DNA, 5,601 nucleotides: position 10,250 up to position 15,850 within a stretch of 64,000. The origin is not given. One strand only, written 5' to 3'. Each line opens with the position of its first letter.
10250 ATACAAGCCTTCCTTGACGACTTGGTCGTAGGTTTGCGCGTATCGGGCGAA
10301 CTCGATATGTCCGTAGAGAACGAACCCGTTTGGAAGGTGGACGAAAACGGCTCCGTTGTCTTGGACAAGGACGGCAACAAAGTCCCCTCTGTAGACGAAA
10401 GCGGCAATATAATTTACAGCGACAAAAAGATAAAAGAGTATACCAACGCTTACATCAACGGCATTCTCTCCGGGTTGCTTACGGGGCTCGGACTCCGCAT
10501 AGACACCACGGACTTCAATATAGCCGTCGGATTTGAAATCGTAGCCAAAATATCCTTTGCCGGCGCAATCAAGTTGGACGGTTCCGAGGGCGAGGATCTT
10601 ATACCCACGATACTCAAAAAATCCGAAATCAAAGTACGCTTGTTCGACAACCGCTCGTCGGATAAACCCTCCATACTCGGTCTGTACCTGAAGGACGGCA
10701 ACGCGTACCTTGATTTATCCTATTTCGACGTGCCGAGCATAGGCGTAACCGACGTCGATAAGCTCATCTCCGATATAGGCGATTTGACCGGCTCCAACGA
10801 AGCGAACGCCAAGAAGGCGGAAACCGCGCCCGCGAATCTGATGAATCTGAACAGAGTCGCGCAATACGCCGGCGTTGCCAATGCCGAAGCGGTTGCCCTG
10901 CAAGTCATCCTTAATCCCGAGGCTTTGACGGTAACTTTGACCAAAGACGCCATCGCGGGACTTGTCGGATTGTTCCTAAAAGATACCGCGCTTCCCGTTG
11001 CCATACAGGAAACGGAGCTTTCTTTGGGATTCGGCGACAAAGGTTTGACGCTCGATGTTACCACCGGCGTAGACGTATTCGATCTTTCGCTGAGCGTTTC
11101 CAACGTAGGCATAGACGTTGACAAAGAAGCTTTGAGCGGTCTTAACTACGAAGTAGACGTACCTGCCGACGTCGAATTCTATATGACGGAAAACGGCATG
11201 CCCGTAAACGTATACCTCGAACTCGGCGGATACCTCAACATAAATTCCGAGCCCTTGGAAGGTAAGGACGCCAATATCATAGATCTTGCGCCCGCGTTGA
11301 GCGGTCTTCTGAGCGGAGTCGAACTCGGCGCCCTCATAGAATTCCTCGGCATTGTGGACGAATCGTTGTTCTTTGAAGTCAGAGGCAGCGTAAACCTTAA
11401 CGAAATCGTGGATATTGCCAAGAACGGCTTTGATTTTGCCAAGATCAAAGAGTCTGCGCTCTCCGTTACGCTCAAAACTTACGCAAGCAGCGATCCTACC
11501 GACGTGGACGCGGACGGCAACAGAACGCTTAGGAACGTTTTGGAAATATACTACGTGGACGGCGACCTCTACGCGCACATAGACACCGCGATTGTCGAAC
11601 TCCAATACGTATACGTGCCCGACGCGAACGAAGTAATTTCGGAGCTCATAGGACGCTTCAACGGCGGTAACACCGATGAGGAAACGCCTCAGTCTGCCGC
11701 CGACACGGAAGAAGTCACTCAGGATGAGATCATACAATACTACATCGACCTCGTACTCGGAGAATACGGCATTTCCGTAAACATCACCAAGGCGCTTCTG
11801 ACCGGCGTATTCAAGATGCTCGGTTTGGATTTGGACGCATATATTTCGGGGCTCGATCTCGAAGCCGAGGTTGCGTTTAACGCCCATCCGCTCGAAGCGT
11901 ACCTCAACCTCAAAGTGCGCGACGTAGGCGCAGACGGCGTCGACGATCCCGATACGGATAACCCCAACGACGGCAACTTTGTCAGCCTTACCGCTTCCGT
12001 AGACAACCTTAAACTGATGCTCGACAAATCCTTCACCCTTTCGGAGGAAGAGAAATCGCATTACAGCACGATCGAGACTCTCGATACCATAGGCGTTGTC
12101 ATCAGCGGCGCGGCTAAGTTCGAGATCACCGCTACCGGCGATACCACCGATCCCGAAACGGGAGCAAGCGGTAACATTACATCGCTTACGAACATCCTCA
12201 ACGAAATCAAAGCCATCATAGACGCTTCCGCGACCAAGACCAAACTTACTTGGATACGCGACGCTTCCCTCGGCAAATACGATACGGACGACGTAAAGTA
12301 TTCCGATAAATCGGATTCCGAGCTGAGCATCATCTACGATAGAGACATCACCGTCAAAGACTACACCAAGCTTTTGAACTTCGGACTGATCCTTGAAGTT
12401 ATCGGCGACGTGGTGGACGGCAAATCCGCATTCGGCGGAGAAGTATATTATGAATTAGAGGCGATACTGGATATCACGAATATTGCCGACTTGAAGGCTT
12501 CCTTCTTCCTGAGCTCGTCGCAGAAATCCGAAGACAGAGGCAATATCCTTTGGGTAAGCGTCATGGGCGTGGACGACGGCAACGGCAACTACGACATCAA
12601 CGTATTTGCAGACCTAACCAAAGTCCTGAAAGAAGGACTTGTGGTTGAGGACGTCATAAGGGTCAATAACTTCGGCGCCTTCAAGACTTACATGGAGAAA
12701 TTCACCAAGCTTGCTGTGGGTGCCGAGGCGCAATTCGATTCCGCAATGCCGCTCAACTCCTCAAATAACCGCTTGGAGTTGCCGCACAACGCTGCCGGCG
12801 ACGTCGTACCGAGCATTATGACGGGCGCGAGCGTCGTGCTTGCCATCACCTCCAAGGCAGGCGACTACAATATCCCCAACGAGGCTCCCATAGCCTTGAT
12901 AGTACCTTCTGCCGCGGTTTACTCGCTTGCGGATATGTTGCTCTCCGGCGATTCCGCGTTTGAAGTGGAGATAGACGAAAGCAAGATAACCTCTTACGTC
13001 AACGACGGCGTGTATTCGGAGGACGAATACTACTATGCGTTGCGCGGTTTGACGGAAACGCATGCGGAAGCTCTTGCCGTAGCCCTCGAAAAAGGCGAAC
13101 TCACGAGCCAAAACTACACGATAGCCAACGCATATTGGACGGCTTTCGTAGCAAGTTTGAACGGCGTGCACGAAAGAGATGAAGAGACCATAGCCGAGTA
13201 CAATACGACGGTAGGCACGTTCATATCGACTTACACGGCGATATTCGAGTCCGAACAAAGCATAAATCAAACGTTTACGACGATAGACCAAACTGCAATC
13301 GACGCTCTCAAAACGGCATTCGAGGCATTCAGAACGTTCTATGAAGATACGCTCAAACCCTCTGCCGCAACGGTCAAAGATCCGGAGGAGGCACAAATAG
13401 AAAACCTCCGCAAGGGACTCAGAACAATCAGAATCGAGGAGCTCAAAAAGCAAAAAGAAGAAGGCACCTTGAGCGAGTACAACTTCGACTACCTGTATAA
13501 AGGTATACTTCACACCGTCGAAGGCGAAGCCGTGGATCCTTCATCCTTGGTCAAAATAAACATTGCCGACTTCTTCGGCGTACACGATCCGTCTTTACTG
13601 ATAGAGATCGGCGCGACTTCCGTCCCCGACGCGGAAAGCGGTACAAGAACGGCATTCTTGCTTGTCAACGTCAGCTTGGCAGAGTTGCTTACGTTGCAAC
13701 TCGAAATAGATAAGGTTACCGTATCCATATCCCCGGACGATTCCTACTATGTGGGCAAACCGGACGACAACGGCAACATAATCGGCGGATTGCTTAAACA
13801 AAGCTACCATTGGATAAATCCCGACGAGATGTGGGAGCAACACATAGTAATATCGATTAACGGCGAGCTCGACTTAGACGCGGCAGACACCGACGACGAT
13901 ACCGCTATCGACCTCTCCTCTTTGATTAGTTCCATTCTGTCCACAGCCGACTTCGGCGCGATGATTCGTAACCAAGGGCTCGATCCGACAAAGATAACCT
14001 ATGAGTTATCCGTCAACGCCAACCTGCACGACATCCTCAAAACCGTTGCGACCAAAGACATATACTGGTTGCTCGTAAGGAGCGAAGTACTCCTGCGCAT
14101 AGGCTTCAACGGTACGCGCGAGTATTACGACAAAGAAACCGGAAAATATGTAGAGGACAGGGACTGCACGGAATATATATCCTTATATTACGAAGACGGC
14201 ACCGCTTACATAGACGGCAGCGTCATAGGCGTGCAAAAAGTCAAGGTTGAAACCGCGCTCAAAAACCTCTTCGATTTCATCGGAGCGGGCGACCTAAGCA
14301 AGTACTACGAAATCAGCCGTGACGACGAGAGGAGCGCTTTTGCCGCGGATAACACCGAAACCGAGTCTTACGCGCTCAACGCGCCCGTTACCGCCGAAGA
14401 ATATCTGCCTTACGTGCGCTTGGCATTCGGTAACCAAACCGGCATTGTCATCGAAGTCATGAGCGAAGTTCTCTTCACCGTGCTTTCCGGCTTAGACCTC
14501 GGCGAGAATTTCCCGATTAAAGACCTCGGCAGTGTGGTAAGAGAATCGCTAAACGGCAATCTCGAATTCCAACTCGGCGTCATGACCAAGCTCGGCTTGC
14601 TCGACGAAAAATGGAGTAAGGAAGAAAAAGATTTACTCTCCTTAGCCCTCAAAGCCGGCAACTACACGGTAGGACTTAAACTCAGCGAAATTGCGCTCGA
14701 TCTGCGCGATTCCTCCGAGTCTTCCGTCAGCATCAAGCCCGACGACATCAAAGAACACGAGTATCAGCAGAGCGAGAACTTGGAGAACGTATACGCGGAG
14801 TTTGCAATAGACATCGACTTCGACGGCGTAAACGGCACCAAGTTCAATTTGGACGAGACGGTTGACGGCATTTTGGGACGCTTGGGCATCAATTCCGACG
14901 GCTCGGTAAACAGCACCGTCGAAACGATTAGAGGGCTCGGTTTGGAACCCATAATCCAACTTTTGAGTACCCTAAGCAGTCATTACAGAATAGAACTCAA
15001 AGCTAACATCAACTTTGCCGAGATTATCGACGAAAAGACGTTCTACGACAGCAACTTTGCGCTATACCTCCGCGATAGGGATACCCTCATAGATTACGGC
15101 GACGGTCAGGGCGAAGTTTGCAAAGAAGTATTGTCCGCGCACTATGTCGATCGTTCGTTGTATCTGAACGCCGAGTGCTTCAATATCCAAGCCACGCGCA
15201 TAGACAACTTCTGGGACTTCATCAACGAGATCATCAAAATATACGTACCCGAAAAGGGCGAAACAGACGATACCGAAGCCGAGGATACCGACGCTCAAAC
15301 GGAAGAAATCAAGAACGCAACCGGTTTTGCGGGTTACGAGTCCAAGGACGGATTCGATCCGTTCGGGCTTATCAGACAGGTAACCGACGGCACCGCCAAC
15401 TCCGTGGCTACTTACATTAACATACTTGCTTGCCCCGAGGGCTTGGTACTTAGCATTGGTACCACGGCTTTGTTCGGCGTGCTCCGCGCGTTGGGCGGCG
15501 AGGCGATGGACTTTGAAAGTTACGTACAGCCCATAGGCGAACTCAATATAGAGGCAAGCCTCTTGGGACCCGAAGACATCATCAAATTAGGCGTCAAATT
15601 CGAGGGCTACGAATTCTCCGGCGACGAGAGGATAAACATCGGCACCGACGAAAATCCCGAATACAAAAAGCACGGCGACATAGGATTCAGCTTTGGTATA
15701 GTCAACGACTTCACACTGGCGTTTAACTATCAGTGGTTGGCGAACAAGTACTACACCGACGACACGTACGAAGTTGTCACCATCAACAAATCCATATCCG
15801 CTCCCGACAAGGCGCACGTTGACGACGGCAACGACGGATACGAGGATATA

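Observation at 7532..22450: About 14 diverged ~330 aa modules delimited by two recurring motifs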

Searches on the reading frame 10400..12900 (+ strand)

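Call 27: find_related_loci(query=A1, collection=genome_contigs, flank=10000)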
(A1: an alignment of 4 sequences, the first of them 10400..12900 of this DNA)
Query A1 (833 aa) in genome_contigs; peptide patterns used: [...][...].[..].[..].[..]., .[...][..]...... (x = any residue, [..] = any of these).
76 stretches matched a pattern; 15 encode a relative of the query (tblastn E <= 1e-3); 15 distinct loci.
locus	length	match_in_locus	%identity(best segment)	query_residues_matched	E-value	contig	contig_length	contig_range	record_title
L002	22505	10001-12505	63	2-833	0e+0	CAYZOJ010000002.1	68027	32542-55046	MAG TPA_asm: uncultured Christensenellaceae bacterium isolate SRP225648_co1_589 genome assembly, contig: NODE_623_length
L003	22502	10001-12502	52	2-833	0e+0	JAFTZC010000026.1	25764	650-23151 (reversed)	MAG: Clostridia bacterium isolate RGIG4281 Roe_deer_Colon.Co__c753595, whole genome shotgun sequence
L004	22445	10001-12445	53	9-827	0e+0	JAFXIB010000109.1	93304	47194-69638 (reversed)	MAG: Clostridia bacterium isolate RGIG6434 Sheep_Rectum.Co__c3264315, whole genome shotgun sequence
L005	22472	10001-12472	51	2-827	0e+0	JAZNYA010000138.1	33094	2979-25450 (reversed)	MAG: Candidatus Stercoripulliclostridium sp. isolate T1900044777_TS20190243.MAGScoT_cleanbin_000072 SGB_2502_k141_218472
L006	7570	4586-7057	51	2-827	0e+0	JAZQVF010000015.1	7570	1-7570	MAG: Candidatus Stercoripulliclostridium sp. isolate T1900045171_TC20190165.MAGScoT_cleanbin_000006 SGB_5191_k141_192376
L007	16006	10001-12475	51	1-827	0e+0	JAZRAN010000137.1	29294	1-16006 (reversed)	MAG: Candidatus Stercoripulliclostridium sp. isolate T1900045141_TC20190135.MAGScoT_cleanbin_000010 SGB_4919_k141_269222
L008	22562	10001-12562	51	1-833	0e+0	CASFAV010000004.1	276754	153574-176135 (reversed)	uncultured Eubacteriales bacterium isolate SI.O39.metabat-bins.38 genome assembly, contig: SI.O39.metabat-bins.38.fa_k14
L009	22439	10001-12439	52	9-827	0e+0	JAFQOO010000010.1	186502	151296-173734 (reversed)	MAG: Clostridia bacterium isolate RGIG2008 Goat_Colon-1__c446, whole genome shotgun sequence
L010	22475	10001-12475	50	2-833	0e+0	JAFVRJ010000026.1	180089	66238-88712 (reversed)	MAG: Clostridia bacterium isolate RGIG5325 Sheep_Colon-2__c932172, whole genome shotgun sequence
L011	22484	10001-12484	53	2-833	0e+0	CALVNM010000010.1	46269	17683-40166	MAG: uncultured Clostridia bacterium isolate BRZ_GG__bin59 genome assembly, contig: BRZ_GG__NODE_1167_length_46269_cov_6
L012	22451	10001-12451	51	2-827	0e+0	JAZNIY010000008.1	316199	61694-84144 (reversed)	MAG: Candidatus Stercoripulliclostridium sp. isolate T1900044682_TS20190148.MAGScoT_cleanbin_000015 SGB_1698_k141_161195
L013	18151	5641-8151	48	1-833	0e+0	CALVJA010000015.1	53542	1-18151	MAG: uncultured Clostridia bacterium isolate BRZ_CF__bin14 genome assembly, contig: BRZ_CF__NODE_782_length_53542_cov_12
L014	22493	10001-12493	49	2-833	0e+0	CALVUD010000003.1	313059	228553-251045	MAG: uncultured Clostridia bacterium isolate BRZ_BR__bin51 genome assembly, contig: BRZ_BR__NODE_21_length_313059_cov_17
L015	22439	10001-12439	53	9-827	0e+0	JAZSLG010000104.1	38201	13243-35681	MAG: Candidatus Stercoripulliclostridium sp. isolate T1900044558_TS20190024.MAGScoT_cleanbin_000033 SGB_336_k141_3649326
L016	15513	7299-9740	52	9-827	0e+0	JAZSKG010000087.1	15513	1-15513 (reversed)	MAG: Candidatus Stercoripulliclostridium sp. isolate T1900044561_TS20190027.MAGScoT_cleanbin_000024 SGB_368_k141_2053201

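Call 28: predict_structure(alignment_id=A1)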
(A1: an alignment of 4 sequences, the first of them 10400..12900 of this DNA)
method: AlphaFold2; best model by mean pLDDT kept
length: 833 residues; sequences in the alignment: 4
mean_pLDDT: 31.4   pTM: 0.24
mean pLDDT of the five models: 31.4, 31.4, 30.7, 29.4, 28.6
residues with pLDDT >= 90: 0; 70-90: 0; 50-70: 4; < 50: 829
segments of 3 or more residues with pLDDT < 50: 1-72, 75-97, 100-833
pLDDT, mean of each block of 10 residues (from residue 1): 24 29 28 26 37 41 44 47 44 47 42 41 35 29 28 28 23 24 28 28 29 29 28 25 27 33 30 32 41 44 38 29 37 41 37 42 43 44 42 35 25 28 27 23 24 25 32 31 32 29 34 36 32 28 29 31 28 33 31 32 29 26 32 37 28 22 21 28 30 25 26 25 25 23 22 27 37 31 27 33 29 25 28 23
secondary structure, 60 per line:
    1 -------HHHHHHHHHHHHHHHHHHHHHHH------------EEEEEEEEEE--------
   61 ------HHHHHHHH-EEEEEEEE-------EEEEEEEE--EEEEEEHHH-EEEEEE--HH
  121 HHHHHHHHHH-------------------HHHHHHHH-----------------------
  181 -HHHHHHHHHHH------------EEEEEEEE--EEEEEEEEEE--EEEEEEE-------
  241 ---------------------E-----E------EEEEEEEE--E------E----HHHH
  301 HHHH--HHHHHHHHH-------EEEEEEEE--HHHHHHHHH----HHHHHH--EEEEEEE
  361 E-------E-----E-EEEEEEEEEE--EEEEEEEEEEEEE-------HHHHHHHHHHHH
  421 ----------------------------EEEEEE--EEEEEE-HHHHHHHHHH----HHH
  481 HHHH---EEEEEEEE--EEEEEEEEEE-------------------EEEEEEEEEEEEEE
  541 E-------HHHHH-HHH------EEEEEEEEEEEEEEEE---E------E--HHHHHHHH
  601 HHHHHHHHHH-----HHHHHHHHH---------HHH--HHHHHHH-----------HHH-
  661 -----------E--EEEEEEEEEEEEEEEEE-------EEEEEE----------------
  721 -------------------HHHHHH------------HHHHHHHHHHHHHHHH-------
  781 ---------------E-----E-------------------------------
elements in order (helices of 4 or more, strands of 3 or more residues): H8-30 E43-52 H67-74 E76-83 E91-98 E101-106 E111-116 H119-130 H150-157 H182-192 E205-212 E215-224 E227-233 E275-282 H297-304 H307-315 E323-330 H333-341 H346-351 E354-361 E377-386 E389-401 H409-420 E449-454 E457-462 H464-473 H478-484 E488-495 E498-507 E527-541 H549-553 E564-579 H593-610 H616-624 H639-645 E675-691 E699-704 H740-745 H758-773

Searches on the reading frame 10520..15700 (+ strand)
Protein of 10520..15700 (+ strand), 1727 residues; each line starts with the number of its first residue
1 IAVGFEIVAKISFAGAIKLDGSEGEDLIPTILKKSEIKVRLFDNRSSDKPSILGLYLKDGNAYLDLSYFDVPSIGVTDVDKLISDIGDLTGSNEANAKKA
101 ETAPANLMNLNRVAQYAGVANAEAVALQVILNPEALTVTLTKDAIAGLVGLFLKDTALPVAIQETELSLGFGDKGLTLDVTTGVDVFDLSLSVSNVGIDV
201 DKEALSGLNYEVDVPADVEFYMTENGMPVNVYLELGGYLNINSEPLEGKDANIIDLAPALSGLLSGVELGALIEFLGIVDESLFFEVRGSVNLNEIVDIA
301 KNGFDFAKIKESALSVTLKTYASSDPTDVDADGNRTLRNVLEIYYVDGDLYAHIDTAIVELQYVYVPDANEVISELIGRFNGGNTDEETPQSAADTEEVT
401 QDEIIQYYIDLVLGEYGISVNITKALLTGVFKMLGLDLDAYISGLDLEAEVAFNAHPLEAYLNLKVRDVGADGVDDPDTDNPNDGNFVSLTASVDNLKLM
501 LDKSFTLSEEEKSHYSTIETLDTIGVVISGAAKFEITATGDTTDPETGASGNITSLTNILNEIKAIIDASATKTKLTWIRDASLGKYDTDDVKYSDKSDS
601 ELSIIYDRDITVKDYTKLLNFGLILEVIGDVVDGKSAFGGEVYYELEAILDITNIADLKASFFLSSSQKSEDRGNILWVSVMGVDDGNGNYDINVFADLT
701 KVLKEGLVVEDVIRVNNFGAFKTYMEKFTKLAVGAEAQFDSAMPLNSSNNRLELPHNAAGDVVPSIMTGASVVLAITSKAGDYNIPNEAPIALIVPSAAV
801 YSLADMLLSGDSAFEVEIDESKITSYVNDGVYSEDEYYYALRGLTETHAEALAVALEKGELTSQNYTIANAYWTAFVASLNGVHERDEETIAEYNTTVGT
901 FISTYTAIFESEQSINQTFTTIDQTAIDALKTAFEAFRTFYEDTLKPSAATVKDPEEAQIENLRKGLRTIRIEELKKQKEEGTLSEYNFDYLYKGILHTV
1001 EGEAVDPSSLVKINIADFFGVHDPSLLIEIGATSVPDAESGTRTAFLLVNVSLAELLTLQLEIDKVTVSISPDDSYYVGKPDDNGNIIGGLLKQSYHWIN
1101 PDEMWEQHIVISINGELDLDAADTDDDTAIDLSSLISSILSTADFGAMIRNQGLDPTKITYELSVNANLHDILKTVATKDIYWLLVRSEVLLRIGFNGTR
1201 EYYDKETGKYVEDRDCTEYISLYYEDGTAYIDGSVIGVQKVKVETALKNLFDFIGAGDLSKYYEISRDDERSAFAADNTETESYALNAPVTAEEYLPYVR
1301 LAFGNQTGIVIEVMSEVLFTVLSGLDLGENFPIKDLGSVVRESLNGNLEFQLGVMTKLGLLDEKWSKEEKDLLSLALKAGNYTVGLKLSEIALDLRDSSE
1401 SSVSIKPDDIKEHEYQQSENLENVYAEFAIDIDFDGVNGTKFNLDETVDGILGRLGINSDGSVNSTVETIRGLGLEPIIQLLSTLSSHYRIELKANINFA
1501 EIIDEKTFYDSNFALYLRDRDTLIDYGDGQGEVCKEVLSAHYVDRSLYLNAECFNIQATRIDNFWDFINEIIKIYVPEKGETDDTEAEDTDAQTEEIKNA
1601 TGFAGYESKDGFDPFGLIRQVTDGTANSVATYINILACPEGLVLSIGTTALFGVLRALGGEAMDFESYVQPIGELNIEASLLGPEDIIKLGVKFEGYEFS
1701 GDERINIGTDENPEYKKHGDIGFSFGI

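Call 10: find_homologous_proteins(query=window:10520-15700:+, max_evalue=0.001)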
Query window:10520-15700:+ (1727 aa): 3 proteins with E <= 0.001 among 8000 candidates.
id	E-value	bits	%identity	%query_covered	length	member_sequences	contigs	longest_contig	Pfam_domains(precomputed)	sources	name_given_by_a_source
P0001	0.0e+0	1013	44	75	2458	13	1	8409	-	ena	-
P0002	3.3e-228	779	52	44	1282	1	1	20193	-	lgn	-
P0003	1.1e-99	353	55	20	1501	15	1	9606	-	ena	-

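Call 24: find_encoding_contigs(protein=P0002, flank=10000, max_places=3)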
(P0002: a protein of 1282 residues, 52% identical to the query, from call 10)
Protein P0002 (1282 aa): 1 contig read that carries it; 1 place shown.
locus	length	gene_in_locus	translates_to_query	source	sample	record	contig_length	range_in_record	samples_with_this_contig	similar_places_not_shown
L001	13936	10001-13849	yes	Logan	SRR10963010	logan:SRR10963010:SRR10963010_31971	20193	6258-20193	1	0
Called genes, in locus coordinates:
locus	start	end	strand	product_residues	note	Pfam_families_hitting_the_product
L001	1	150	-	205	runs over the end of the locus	PF12645:HTH_16 (weak), PF04542:Sigma70_r2, PF08281:Sigma70_r4_2 (weak)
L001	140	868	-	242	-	PF08032:SpoU_sub_bind, PF00588:SpoU_methylase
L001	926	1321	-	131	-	PF00636:Ribonuclease_3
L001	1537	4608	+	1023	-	PF01841:Transglut_core (weak)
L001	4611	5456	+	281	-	-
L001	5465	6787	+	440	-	PF00480:ROK (weak)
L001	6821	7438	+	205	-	PF02585:PIG-L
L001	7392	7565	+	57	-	-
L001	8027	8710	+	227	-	-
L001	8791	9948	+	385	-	-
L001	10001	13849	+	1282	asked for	-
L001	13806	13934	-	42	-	?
